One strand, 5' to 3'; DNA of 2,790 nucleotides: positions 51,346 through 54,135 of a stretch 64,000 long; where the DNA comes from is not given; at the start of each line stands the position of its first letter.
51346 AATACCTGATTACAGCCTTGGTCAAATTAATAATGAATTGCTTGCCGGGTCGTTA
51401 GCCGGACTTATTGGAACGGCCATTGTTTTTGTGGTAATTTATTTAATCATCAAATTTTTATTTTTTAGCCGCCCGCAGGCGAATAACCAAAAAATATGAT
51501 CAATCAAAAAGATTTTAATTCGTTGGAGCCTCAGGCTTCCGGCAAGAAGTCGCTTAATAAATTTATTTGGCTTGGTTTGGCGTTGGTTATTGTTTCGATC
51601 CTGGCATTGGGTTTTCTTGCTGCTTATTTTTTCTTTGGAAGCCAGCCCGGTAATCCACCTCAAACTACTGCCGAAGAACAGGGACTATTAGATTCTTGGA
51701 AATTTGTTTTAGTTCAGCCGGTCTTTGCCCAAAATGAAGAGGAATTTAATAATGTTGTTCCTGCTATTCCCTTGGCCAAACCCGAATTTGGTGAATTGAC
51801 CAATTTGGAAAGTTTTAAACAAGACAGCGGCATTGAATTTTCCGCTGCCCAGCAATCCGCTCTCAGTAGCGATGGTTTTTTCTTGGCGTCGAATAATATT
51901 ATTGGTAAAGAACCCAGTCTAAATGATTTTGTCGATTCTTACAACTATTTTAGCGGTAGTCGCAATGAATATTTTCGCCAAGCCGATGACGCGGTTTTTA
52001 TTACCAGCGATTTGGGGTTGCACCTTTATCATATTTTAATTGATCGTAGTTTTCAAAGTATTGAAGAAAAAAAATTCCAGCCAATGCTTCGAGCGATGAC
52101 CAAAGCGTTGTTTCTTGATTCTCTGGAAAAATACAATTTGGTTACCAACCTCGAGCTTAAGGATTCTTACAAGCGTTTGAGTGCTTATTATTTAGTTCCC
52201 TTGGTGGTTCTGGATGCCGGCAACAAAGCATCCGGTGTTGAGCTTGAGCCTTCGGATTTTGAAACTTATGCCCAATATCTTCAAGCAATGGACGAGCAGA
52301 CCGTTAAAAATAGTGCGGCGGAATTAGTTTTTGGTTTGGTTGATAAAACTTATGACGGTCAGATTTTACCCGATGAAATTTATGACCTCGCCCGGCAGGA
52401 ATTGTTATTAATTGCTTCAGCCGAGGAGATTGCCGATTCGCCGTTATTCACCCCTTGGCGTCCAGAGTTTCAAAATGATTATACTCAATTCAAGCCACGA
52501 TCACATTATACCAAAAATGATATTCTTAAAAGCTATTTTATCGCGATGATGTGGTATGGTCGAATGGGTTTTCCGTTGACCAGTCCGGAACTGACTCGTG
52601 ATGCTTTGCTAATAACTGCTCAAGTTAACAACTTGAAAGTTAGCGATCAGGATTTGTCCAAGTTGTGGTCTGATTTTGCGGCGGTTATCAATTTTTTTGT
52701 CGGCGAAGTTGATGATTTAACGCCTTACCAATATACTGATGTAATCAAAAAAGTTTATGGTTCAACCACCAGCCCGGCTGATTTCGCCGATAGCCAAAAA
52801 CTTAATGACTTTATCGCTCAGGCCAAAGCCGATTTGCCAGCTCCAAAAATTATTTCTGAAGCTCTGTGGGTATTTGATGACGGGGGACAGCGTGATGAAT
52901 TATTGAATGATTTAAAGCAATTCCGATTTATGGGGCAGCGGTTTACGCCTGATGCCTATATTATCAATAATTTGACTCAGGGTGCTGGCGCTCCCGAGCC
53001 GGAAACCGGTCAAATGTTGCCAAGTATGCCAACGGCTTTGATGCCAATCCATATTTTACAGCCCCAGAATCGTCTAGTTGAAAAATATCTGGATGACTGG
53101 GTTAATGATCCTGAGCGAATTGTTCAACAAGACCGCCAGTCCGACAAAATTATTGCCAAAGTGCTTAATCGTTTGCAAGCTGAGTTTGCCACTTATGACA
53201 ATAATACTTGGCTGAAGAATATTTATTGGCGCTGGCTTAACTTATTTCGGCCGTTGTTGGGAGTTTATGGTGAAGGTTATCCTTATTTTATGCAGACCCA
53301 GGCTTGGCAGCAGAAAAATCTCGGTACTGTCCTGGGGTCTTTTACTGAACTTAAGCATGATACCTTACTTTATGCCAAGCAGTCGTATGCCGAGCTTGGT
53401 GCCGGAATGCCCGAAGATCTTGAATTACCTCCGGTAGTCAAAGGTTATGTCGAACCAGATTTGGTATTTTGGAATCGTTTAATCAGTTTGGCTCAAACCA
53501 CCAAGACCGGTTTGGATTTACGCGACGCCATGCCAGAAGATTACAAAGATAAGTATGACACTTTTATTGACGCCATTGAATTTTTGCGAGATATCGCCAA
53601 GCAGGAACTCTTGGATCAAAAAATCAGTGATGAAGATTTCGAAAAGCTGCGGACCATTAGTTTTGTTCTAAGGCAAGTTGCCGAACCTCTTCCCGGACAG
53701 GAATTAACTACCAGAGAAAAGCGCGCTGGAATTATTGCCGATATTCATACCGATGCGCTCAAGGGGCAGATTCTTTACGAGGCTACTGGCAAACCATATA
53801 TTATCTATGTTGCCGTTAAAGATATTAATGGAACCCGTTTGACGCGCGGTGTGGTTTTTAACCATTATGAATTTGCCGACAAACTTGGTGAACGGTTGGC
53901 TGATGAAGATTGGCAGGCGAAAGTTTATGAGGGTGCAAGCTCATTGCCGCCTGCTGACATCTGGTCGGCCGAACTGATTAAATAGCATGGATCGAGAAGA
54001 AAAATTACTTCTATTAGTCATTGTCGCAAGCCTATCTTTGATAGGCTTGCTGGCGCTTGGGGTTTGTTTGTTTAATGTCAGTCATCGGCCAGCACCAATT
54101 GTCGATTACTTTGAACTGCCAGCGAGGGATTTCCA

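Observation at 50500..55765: Unusual operon: CbiM/NikM - PDGLE protein - 829-aa unknown - Memo-like::CapA fusion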

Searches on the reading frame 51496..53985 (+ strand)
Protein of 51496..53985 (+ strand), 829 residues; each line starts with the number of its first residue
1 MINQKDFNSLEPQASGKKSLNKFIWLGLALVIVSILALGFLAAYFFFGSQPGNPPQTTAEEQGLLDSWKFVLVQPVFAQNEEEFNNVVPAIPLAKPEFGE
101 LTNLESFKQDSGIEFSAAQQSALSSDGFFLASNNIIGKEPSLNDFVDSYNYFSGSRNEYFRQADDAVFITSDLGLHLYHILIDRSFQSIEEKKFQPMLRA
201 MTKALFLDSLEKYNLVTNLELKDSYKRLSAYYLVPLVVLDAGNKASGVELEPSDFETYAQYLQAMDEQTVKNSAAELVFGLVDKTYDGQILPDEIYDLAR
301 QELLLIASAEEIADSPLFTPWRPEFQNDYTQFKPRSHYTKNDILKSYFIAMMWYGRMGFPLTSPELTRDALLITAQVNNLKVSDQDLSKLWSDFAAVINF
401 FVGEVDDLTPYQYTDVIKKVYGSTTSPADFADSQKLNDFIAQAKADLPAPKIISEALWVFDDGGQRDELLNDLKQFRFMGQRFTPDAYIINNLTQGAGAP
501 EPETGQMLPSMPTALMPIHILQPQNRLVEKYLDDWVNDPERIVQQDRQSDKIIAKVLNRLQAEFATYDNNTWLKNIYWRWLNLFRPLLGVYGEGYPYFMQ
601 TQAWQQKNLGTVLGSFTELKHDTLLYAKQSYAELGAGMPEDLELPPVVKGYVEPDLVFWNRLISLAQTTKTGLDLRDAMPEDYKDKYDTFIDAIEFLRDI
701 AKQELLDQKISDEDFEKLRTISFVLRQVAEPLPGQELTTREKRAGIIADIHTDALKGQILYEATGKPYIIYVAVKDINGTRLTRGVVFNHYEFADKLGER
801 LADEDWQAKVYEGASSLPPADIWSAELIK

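Call 3: search_protein_families(library=pfam, proteins=[window:51496-53985:+], max_evalue=0.1)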
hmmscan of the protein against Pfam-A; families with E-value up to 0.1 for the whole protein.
window:51496-53985:+ (829 aa): 1 family
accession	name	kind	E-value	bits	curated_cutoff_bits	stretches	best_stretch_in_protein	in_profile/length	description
PF11369.13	DUF3160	-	4e-150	501.8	25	1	117-815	2-625/632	Protein of unknown function (DUF3160)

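Call 4: search_protein_families(library=ncbifam, proteins=[window:51496-53985:+], max_evalue=0.1)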
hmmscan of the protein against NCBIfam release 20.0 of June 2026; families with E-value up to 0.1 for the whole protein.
window:51496-53985:+ (829 aa): 0 families

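Call 15: search_solved_structures(query=window:51496-53985:+, max_evalue=1)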
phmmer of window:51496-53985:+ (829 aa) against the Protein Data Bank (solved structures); distinct sequences matched with E-value up to 1: 1.
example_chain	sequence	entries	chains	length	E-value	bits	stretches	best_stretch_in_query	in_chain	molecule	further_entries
3hc1_A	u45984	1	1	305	0.77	11.2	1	260-323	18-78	uncharacterized HDOD domain protein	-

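Call 16: find_homologous_proteins(query=window:51496-53985:+)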
Query window:51496-53985:+ (829 aa): 742 proteins with E <= 0.001 among 8000 candidates; the best 120 are listed.
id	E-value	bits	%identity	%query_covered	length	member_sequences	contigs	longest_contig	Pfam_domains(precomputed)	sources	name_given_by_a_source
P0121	0.0e+0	1883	100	100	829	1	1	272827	PF11369.14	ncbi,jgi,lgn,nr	ncbi:MAG: DUF3160 domain-containing protein [Patescibacteria group bacterium]|jgi:hypothetical prote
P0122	0.0e+0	1253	68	99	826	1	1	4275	PF11369.14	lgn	-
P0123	0.0e+0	1251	69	95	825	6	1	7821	PF11369.14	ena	-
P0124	0.0e+0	1245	66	100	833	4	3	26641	PF11369.14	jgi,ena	-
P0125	0.0e+0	1242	67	99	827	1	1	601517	PF11369.14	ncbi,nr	ncbi:MAG: DUF3160 domain-containing protein [Candidatus Buchananbacteria bacterium]|nr:DUF3160 domai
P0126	0.0e+0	1225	66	100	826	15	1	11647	PF11369.14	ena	-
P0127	0.0e+0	1207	65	100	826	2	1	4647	PF11369.14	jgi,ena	-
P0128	0.0e+0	1197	65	98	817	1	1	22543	PF11369.14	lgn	-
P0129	0.0e+0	1164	67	92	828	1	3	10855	PF11369.14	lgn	-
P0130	0.0e+0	1162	66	92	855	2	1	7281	PF11369.14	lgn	-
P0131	0.0e+0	1159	67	92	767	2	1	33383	PF11369.14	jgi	-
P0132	0.0e+0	1149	62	99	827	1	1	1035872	PF11369.14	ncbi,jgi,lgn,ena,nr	ncbi:DUF3160 domain-containing protein [Patescibacteria group bacterium]|nr:DUF3160 domain-containin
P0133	0.0e+0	1146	63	98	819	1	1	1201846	PF11369.14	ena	-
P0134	0.0e+0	1130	61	100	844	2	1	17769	PF11369.14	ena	-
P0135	0.0e+0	1129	62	99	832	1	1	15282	PF11369.14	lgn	-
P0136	0.0e+0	1120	61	98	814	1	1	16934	PF11369.14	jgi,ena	-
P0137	0.0e+0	1113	62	96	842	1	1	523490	PF11369.14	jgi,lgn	jgi:hypothetical protein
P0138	0.0e+0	1105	61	98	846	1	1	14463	PF11369.14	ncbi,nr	ncbi:MAG: DUF3160 domain-containing protein [Patescibacteria group bacterium]|nr:DUF3160 domain-cont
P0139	0.0e+0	1100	63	92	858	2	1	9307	PF11369.14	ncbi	-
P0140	0.0e+0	1099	60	96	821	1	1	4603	PF11369.14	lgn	-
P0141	0.0e+0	1097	60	94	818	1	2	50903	PF11369.14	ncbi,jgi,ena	ncbi:MAG: DUF3160 domain-containing protein [Patescibacteria group bacterium]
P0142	0.0e+0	1093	60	97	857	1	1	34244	PF11369.14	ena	-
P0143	0.0e+0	1092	59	98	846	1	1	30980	PF11369.14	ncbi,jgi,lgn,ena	ncbi:MAG: DUF3160 domain-containing protein [Patescibacteria group bacterium]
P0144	0.0e+0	1076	59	97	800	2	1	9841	PF11369.14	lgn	-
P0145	0.0e+0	1075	63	92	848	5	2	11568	PF11369.14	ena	-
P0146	0.0e+0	1073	63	92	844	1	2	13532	PF11369.14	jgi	-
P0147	0.0e+0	1072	60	95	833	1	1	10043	PF11369.14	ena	-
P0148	0.0e+0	1069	60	98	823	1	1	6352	PF11369.14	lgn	-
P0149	0.0e+0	1068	60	95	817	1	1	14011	PF11369.14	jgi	jgi:hypothetical protein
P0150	0.0e+0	1066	59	100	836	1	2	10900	PF11369.14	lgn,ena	-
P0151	0.0e+0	1062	61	92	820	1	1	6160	PF11369.14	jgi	jgi:hypothetical protein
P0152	0.0e+0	1059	58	98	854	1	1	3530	PF11369.14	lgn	-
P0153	0.0e+0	1051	57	98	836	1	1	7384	PF11369.14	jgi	jgi:hypothetical protein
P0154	0.0e+0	1044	60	93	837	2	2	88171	PF11369.14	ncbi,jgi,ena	ncbi:MAG: DUF3160 domain-containing protein [Patescibacteria group bacterium]|jgi:hypothetical prote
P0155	0.0e+0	1042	59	94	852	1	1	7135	PF11369.14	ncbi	-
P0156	0.0e+0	1032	58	97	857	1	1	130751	PF11369.14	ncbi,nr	ncbi:MAG: DUF3160 domain-containing protein [Patescibacteria group bacterium]|nr:DUF3160 domain-cont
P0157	0.0e+0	1031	61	92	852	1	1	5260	PF11369.14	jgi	-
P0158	0.0e+0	1031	61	91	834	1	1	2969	PF11369.14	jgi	-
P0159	0.0e+0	1030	56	99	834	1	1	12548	PF11369.14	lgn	-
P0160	0.0e+0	1023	55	99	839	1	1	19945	PF11369.14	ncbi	-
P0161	0.0e+0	1020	61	91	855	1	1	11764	PF11369.14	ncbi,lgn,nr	ncbi:MAG: DUF3160 domain-containing protein [Patescibacteria group bacterium]|nr:DUF3160 domain-cont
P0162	0.0e+0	1020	61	92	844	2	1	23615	PF11369.14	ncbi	-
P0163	0.0e+0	1018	57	98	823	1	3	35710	PF11369.14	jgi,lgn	-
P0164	0.0e+0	1017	56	97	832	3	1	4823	PF11369.14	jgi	-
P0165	0.0e+0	1016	57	94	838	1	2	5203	PF11369.14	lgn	-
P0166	0.0e+0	1015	60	92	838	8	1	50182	PF11369.14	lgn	-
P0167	0.0e+0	1013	55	100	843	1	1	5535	PF11369.14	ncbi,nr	ncbi:MAG: DUF3160 domain-containing protein [Patescibacteria group bacterium]|nr:DUF3160 domain-cont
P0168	0.0e+0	1012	56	100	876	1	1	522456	PF11369.14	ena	-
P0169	1.7e-298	1011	58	96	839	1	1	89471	PF11369.14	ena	-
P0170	2.0e-298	1010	58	93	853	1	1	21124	PF11369.14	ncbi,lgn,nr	ncbi:MAG: DUF3160 domain-containing protein [Candidatus Pacebacteria bacterium]|nr:DUF3160 domain-co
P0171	3.6e-297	1006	60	92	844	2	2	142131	PF11369.14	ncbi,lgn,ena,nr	ncbi:DUF3160 domain-containing protein [Candidatus Parcubacteria bacterium]|nr:DUF3160 domain-contai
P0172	8.6e-297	1005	56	99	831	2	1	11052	PF11369.14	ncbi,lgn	-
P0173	1.5e-295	1001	56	97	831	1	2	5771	PF11369.14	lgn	-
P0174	2.6e-295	1000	55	100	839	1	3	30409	PF11369.14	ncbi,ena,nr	ncbi:DUF3160 domain-containing protein [Candidatus Parcubacteria bacterium]|nr:DUF3160 domain-contai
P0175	2.7e-295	1000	64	82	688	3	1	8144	PF11369.14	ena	-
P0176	3.0e-295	1000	57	97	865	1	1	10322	PF11369.14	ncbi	-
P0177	2.3e-294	997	54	100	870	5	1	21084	PF11369.14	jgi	jgi:hypothetical protein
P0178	1.4e-293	994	60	91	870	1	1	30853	PF11369.14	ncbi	-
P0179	2.7e-293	993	55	100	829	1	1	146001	PF11369.14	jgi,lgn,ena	-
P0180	2.2e-290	984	55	99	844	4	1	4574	PF11369.14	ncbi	-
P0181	5.3e-290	983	59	92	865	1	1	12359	PF11369.14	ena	-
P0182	1.2e-288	978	54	100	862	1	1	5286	PF11369.14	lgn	-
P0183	4.8e-287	973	55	99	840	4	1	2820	PF11369.14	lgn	-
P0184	9.7e-287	972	56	92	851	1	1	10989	PF11369.14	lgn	-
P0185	2.1e-286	971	57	94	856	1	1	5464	PF11369.14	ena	-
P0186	2.8e-286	970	58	92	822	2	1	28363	PF11369.14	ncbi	-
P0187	8.9e-286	969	56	94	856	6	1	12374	PF11369.14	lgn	-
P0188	7.7e-284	962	54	97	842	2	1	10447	PF11369.14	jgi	jgi:hypothetical protein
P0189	9.2e-283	959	55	97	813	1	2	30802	PF11369.14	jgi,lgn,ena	jgi:hypothetical protein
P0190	2.0e-282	958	56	92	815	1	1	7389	PF11369.14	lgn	-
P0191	3.0e-281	954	54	98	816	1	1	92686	PF11369.14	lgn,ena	-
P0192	6.2e-281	953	57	92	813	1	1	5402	PF11369.14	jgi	jgi:hypothetical protein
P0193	7.9e-281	952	58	92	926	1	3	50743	PF11369.14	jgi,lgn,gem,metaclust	jgi:hypothetical protein|metaclust:\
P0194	8.5e-281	952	58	92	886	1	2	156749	PF11369.14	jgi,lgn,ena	-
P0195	1.5e-279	948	57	92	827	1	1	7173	PF11369.14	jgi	-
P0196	2.3e-279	947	54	97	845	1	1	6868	PF11369.14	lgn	-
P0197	5.3e-278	943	56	91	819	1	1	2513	PF11369.14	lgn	-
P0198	6.5e-278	943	55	94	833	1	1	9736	PF11369.14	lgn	-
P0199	1.4e-277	942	55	98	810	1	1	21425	PF11369.14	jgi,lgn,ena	-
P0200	2.6e-277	941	65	49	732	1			PF11369.14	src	-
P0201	3.2e-275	934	54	97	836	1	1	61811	PF11369.14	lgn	-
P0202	5.4e-275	933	56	92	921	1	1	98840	PF11369.14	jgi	jgi:hypothetical protein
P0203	2.7e-272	924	58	70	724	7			PF11369.14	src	-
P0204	3.9e-263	894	54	91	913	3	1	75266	PF11369.14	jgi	jgi:hypothetical protein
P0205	4.1e-262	890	52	97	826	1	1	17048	PF11369.14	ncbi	-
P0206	4.2e-260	884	57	84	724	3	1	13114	PF11369.14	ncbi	ncbi:hypothetical protein COT99_02465, partial [Candidatus Falkowbacteria bacterium CG10_big_fil_rev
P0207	3.8e-258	877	61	76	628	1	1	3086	PF11369.14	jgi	jgi:hypothetical protein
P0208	4.1e-258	877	51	97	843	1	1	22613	PF11369.14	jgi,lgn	jgi:hypothetical protein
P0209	2.0e-253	862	53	93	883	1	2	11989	PF11369.14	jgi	-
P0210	3.2e-251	854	53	92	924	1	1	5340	PF11369.14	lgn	-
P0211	1.7e-249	849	53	92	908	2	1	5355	PF11369.14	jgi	jgi:hypothetical protein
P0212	3.5e-249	848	52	92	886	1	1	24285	PF11369.14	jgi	-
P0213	3.9e-249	847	54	92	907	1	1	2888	PF11369.14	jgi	jgi:hypothetical protein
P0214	8.8e-248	843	53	91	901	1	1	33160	PF11369.14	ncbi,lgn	-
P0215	1.7e-243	829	52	92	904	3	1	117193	PF11369.14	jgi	jgi:hypothetical protein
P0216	1.2e-242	826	64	68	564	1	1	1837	PF11369.14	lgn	-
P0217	1.3e-242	826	51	95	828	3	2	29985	PF11369.14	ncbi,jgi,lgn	jgi:hypothetical protein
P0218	2.4e-235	802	60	72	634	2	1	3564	PF11369.14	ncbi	ncbi:MAG: hypothetical protein COU51_00215, partial [Parcubacteria group bacterium CG10_big_fil_rev_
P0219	7.1e-223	761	64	65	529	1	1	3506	PF11369.14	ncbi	ncbi:hypothetical protein DRH27_05020, partial [Candidatus Falkowbacteria bacterium]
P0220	5.1e-204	698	65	58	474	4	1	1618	PF11369.14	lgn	-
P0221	7.0e-198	678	44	100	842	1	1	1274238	PF11369.14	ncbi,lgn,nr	ncbi:DUF3160 domain-containing protein [Candidatus Woesebacteria bacterium]|nr:MAG: DUF3160 domain-c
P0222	2.6e-195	669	45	92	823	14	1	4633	PF11369.14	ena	-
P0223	3.7e-194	666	44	99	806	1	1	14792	PF11369.14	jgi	jgi:hypothetical protein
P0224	2.3e-193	663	43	99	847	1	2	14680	PF11369.14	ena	-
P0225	9.7e-193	661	44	95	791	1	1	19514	PF11369.14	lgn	-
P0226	1.1e-192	661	42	99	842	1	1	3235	PF11369.14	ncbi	-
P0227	8.1e-192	658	64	55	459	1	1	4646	PF11369.14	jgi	jgi:hypothetical protein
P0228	3.2e-191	656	43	97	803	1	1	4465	PF11369.14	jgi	jgi:hypothetical protein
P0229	3.9e-191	656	49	82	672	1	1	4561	PF11369.14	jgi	jgi:hypothetical protein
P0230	1.1e-190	654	44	96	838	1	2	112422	PF11369.14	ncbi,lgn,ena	-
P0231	2.0e-190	653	44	95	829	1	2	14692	PF11369.14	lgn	-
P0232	5.0e-188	645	43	98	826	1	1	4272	PF11369.14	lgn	-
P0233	1.0e-187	644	44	91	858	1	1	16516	PF11369.14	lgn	-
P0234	3.1e-187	643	44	91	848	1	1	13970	PF11369.14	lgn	-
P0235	1.4e-186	640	43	97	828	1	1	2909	PF11369.14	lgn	-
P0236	1.6e-186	640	43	97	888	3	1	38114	PF18895.6,PF11369.14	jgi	-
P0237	2.1e-186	640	43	95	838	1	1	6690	PF11369.14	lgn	-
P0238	2.9e-185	636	43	92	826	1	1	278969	PF11369.14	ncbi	-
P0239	4.5e-185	636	44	92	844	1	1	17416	PF11369.14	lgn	-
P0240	1.2e-184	634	43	96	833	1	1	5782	PF11369.14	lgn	-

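Call 29: find_related_loci(query=window:51496-53985:+, collection=metagenome_contigs, flank=6000)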
Query window:51496-53985:+ (829 aa) in metagenome_contigs; peptide patterns used: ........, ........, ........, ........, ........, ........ (x = any residue, [..] = any of these).
46 stretches matched a pattern; 28 encode a relative of the query (tblastn E <= 1e-3); 28 distinct loci.
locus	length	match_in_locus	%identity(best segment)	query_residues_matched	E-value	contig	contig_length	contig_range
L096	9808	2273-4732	67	12-829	0e+0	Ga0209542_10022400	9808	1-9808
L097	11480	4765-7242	66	1-829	0e+0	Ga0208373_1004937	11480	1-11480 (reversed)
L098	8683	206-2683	66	1-829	0e+0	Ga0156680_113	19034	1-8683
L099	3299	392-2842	67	10-829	0e+0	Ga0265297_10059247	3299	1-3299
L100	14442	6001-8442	62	12-829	0e+0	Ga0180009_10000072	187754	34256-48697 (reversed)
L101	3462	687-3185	61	3-829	0e+0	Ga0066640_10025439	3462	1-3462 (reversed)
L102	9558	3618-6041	61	21-829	0e+0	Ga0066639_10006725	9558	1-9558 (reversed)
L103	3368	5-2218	64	95-829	0e+0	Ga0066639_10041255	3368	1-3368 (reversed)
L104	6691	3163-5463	63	68-829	0e+0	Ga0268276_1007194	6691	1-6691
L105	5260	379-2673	61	70-829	0e+0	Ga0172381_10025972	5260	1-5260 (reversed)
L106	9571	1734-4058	60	54-828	0e+0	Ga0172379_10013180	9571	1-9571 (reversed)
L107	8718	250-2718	57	20-829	0e+0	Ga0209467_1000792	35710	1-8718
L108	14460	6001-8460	54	12-829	0e+0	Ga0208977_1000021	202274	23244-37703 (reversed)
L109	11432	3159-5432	58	68-829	0e+0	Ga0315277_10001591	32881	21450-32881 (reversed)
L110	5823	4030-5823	60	70-670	0e+0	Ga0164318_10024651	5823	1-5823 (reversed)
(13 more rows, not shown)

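Call 45: predict_structure(alignment_id=A2)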
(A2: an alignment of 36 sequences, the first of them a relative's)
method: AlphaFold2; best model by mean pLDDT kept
length: 829 residues; sequences in the alignment: 36
mean_pLDDT: 83.7   pTM: 0.82
mean pLDDT of the five models: 83.7, 83.0, 79.9, 77.5, 76.9
residues with pLDDT >= 90: 404; 70-90: 310; 50-70: 60; < 50: 55
segments of 3 or more residues with pLDDT < 50: 1-20, 48-65, 623-639
pLDDT, mean of each block of 10 residues (from residue 1): 32 37 67 83 62 38 61 87 81 89 92 91 93 83 90 89 94 93 87 93 97 95 98 97 76 82 77 85 92 97 92 89 85 79 92 92 96 97 94 93 86 95 91 96 91 64 67 88 77 72 79 88 92 91 83 89 89 88 92 92 92 86 38 34 83 94 94 93 92 96 96 95 88 68 74 66 89 95 95 76 82 82 81
secondary structure, 60 per line:
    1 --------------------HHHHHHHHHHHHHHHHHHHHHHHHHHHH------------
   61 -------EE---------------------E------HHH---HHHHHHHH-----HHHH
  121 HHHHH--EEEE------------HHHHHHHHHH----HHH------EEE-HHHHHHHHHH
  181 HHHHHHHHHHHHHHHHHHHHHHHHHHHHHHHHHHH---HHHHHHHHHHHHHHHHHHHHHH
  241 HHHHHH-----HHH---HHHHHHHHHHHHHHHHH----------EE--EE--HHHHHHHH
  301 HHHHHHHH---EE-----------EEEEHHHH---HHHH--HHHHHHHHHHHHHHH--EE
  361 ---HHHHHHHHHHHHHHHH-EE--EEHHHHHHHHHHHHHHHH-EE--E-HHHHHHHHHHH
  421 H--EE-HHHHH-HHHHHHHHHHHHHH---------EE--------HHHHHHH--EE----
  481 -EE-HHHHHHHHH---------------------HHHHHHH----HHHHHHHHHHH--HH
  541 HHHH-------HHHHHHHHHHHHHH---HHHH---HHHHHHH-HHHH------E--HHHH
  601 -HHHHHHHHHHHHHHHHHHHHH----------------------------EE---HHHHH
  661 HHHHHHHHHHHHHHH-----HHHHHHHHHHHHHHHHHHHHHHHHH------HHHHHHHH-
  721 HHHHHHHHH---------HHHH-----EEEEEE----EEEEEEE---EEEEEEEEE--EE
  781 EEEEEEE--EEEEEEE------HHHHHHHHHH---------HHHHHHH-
elements in order (helices of 4 or more, strands of 3 or more residues): H21-48 H104-111 H117-125 E128-131 H144-153 E167-169 H171-215 H219-246 H258-274 H293-308 E325-328 H329-332 H336-339 H342-356 H364-379 H387-402 H410-421 H427-431 H433-446 H466-472 H485-493 H515-521 H526-536 H539-544 H552-565 H569-572 H576-582 H584-587 H597-600 H602-622 H656-675 H681-705 H712-719 H721-729 H739-742 E748-753 E758-764 E768-776 E779-787 E790-796 H803-812 H822-828

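Call 67: fold_search(model_id=the predicted structure, library=pdb)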
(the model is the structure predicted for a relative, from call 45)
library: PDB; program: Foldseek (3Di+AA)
matches with E <= 10: 140; with E <= 0.001: 0
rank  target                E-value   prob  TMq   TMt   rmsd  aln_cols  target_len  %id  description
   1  9drl_A                8.1e-02  0.09  0.08  0.11  27.4       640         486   10  Cryo-EM structure of the T33-549 tetrahedral cage (released 2025-08-06)
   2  8u5n                  4.9e-01  0.06  0.09  0.12  25.8       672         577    9  The mTORC1 cholesterol sensor LYCHOS (GPR155) - monomer with auxin (released 2024-09-18)
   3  7zc2                  6.4e-01  0.03  0.07  0.11  28.5       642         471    8  Dipeptide and tripeptide Permease C (DtpC) (released 2022-07-06)
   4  5oge_A                8.0e-01  0.04  0.06  0.12  22.8       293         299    8  Crystal structure of a nucleotide sugar transporter (released 2017-11-22)
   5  3aa0_B                9.2e-01  0.44  0.06  0.18   6.4        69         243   12  Crystal structure of Actin Capping Protein in complex with the Cp-binding motif derived from CARMIL (released 2010-08-04)
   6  5z2c_C                1.0e+00  0.06  0.11  0.18  24.7       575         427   11  Crystal structure of ALPK-1 N-terminal domain in complex with ADP-heptose (released 2018-08-22)
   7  5ic1                  1.3e+00  0.02  0.07  0.10  25.9       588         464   11  Structural analysis of a talin triple domain module, E1794Y, E1797Y, Q1801Y mutant (released 2016-05-18)
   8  3lk3_B                1.4e+00  0.35  0.05  0.14   6.1        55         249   11  Crystal structure of CapZ bound to the CPI and CSI uncapping motifs from CARMIL (released 2010-04-07)
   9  9dnm_A                1.4e+00  0.03  0.06  0.09  20.8       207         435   10  Structure of rat beta-arrestin 1 bound to allosteric inhibitor (released 2025-01-22)
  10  5oge_C                1.5e+00  0.03  0.06  0.12  22.7       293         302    8  Crystal structure of a nucleotide sugar transporter (released 2017-11-22)
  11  9g9n_A                1.6e+00  0.03  0.09  0.13  24.1       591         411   10  Lipid III flippase WzxE with NB10 and NB7 nanobodies in inward-facing conformation - crystal 1 (released 2025-01-22)
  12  5oge_D                1.7e+00  0.04  0.07  0.13  21.9       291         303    9  Crystal structure of a nucleotide sugar transporter (released 2017-11-22)
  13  5ly9_A                1.9e+00  0.04  0.08  0.15  24.4       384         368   11  Structure of MITat 1.1 (released 2017-09-20)
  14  5oge_B                1.9e+00  0.02  0.07  0.13  21.2       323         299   11  Crystal structure of a nucleotide sugar transporter (released 2017-11-22)
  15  3aaa_B                2.0e+00  0.28  0.06  0.17   7.0        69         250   12  Crystal Structure of Actin capping protein in complex with V-1 (released 2010-08-04)
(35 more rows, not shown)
